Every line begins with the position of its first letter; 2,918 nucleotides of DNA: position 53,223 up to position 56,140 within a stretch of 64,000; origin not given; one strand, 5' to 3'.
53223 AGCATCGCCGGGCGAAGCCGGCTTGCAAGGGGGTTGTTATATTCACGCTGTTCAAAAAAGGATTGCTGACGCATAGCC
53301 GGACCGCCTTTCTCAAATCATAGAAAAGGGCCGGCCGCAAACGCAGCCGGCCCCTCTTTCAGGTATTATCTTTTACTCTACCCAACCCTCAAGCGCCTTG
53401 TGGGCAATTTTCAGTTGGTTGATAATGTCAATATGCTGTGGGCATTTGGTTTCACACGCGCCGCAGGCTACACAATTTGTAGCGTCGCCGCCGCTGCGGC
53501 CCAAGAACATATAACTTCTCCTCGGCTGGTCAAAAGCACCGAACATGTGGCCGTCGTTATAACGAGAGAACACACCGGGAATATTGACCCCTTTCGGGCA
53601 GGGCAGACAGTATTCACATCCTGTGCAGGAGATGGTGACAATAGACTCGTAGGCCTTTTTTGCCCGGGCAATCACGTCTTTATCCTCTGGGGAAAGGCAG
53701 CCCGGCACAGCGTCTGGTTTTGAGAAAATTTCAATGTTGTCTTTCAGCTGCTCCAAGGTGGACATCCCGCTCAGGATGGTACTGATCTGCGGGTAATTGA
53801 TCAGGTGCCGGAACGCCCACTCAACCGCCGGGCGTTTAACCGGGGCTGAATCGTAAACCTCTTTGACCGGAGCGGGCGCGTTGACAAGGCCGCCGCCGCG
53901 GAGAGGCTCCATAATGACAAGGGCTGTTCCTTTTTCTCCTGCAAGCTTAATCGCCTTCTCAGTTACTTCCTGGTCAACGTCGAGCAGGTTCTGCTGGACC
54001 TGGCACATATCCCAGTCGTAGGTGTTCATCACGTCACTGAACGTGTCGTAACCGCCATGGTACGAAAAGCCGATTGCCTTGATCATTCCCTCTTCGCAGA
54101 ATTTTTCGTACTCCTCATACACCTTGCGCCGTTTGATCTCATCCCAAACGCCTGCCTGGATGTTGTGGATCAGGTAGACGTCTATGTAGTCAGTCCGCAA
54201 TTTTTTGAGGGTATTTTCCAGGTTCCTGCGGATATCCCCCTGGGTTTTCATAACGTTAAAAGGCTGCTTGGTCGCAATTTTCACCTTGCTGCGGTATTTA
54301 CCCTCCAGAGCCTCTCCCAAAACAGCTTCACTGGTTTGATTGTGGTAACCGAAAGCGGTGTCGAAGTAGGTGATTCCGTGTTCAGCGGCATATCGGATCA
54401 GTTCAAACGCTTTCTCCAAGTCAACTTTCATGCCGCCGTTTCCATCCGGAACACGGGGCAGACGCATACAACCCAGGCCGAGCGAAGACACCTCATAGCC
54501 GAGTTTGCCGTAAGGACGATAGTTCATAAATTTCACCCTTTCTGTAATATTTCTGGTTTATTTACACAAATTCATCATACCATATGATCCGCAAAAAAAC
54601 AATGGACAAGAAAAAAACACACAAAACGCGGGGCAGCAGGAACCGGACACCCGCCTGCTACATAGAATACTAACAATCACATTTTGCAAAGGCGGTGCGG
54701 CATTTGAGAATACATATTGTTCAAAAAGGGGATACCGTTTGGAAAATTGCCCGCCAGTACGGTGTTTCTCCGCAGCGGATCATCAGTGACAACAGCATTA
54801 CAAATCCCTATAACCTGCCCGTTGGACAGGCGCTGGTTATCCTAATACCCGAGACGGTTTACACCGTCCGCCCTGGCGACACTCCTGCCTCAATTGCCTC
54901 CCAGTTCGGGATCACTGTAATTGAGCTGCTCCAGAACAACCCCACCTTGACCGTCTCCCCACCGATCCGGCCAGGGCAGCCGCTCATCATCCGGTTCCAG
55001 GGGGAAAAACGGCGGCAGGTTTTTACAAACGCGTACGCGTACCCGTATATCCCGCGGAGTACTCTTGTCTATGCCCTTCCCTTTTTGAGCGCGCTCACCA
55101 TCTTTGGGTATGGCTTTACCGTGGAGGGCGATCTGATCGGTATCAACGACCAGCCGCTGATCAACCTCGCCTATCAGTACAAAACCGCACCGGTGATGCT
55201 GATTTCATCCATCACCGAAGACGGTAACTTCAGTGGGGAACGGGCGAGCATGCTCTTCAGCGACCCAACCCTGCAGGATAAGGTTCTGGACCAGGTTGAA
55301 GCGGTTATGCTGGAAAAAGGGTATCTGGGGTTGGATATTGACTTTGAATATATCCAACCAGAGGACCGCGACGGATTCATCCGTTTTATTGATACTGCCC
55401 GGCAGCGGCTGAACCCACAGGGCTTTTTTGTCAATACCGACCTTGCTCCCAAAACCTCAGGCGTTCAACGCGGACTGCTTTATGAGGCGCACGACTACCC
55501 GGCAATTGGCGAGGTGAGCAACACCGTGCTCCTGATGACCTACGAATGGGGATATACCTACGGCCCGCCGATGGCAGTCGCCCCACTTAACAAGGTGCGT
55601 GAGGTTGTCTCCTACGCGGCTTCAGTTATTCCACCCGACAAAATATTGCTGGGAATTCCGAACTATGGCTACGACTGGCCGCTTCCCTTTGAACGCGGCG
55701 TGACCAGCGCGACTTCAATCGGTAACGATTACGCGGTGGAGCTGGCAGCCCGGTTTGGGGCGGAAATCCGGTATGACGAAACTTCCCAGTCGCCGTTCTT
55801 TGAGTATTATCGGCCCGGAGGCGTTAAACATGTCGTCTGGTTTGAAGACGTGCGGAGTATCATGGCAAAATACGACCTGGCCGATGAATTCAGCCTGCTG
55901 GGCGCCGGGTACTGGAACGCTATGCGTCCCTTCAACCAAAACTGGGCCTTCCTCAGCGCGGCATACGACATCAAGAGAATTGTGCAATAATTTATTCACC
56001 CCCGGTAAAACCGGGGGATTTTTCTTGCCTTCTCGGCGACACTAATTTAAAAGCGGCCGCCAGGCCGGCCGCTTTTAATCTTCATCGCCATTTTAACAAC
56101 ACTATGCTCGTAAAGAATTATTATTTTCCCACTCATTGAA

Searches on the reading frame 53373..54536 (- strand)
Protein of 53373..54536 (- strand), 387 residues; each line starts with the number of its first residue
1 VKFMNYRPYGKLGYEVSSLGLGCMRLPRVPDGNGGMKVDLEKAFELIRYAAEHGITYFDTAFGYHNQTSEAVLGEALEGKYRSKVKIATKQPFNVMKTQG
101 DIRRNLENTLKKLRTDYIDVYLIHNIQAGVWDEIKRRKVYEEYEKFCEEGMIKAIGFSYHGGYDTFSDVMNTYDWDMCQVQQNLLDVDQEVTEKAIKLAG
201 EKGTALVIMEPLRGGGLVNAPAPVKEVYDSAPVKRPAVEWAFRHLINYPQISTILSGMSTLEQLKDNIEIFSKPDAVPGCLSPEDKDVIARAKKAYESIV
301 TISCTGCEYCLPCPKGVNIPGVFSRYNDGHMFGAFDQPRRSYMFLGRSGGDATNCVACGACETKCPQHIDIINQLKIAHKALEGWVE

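Call 34: search_protein_families(library=pfam, proteins=[window:53373-54536:-], max_evalue=0.001)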
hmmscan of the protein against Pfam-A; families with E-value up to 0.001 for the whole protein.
window:53373-54536:- (387 aa): 6 families
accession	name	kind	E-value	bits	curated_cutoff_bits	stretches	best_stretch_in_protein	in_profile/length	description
PF00248.27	Aldo_ket_red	-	1.3e-36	126.6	24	1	19-272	2-275/291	Aldo/keto reductase family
PF13187.11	Fer4_9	-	1.5e-09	38.2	27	1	304-368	2-50/52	4Fe-4S dicluster domain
PF13534.11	Fer4_17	-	8.1e-06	26.7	22.2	1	303-370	1-61/61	4Fe-4S dicluster domain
PF13183.11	Fer4_8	-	9.7e-06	26.5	27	1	303-369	4-68/68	4Fe-4S dicluster domain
PF13746.11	Fer4_18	-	4.5e-05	24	27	0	351-377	57-83/114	4Fe-4S dicluster domain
PF14697.11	Fer4_21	-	0.00042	20.8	35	0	286-314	23-52/59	4Fe-4S dicluster domain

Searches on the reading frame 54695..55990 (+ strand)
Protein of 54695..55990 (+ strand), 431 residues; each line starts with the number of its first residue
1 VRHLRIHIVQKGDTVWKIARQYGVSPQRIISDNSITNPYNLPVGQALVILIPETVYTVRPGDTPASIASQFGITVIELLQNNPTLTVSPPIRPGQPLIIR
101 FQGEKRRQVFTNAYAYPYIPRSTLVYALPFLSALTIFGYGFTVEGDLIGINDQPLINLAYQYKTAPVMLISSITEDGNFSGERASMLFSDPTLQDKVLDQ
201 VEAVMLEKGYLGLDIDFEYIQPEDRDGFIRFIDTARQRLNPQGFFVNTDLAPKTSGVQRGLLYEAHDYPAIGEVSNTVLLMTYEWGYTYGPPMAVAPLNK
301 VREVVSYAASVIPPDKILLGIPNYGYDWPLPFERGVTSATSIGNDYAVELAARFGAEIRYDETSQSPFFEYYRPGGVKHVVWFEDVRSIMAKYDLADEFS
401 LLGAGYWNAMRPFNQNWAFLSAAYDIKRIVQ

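Call 34: search_protein_families(library=pfam, proteins=[window:54695-55990:+], max_evalue=0.001)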
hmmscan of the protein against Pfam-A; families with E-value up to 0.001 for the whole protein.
window:54695-55990:+ (431 aa): 4 families
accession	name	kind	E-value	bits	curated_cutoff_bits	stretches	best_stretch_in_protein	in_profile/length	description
PF01476.26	LysM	-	8.6e-27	93.3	20.9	2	7-49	1-42/43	LysM domain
PF00704.34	Glyco_hydro_18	-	6.6e-19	69.1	29.6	1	183-409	79-314/317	Glycosyl hydrolases family 18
PF23473.1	LysM3_LYK4_5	-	1.7e-07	31.6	29.3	0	8-37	6-35/48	LYK4/5 LysM3 domain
PF23577.1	LysM_RLK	-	8.5e-06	26.1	27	0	56-81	3-27/44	LysM domain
